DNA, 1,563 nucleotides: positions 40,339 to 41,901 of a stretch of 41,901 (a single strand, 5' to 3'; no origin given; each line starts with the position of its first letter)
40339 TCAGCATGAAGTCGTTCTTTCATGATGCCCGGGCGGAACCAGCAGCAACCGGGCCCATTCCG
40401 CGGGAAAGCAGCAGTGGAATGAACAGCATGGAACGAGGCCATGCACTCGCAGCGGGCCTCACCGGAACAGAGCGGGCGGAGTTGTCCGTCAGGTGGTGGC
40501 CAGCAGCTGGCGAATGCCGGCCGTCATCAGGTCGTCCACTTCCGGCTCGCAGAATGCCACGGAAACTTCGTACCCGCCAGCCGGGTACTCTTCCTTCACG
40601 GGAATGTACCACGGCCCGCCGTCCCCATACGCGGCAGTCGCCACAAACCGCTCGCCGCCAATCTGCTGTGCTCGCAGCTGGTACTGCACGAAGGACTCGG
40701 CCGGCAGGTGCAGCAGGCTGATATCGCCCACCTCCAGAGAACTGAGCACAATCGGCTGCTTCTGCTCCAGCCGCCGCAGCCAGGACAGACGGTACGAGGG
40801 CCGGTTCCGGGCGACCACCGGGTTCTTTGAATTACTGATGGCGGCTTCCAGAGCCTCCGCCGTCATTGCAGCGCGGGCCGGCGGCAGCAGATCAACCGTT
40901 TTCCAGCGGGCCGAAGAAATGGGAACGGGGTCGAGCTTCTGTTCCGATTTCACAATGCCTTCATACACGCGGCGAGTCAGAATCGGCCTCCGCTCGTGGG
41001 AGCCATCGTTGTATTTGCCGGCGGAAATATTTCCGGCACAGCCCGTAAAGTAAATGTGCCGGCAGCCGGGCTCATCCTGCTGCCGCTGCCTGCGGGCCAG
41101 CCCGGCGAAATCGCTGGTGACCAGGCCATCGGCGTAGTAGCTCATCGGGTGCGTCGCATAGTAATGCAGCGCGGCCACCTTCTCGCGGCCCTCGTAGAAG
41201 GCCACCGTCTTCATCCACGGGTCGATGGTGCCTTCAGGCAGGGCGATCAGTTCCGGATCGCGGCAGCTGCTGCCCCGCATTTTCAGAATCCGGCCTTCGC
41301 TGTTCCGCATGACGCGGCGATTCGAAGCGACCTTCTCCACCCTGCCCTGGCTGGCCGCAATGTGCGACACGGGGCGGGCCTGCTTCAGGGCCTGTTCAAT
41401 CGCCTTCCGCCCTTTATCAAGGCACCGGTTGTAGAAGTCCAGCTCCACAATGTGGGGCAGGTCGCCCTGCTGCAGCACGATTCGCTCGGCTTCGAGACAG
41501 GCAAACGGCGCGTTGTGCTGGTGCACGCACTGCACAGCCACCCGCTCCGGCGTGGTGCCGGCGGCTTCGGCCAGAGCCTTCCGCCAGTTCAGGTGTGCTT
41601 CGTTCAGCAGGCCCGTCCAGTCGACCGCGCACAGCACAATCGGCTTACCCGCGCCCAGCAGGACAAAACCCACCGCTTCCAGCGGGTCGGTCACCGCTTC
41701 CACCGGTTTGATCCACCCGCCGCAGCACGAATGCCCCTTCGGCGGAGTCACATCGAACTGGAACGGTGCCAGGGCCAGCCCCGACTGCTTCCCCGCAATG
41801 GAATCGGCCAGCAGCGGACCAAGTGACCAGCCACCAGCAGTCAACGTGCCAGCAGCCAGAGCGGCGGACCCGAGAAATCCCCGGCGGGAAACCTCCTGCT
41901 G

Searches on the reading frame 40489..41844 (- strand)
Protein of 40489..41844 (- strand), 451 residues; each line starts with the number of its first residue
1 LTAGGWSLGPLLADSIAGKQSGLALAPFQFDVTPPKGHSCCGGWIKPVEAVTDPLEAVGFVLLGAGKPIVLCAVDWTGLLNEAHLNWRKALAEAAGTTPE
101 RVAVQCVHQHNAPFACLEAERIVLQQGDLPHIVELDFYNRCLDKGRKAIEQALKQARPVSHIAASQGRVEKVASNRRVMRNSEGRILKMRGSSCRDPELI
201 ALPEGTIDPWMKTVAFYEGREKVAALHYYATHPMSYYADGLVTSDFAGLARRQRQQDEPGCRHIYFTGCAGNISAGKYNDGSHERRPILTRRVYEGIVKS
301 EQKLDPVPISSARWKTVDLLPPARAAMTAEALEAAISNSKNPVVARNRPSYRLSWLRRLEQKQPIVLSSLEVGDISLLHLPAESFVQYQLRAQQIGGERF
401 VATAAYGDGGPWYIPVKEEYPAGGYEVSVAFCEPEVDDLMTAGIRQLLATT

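Call 38: search_protein_families(library=pfam, proteins=[window:40489-41844:-], max_evalue=0.001)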
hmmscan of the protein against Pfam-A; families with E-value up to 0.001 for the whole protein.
window:40489-41844:- (451 aa): 1 family
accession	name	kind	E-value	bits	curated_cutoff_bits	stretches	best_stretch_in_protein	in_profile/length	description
PF04734.18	Ceramidase_alk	-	0.00016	20.9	32.1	1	72-253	55-225/509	Neutral/alkaline non-lysosomal ceramidase, N-terminal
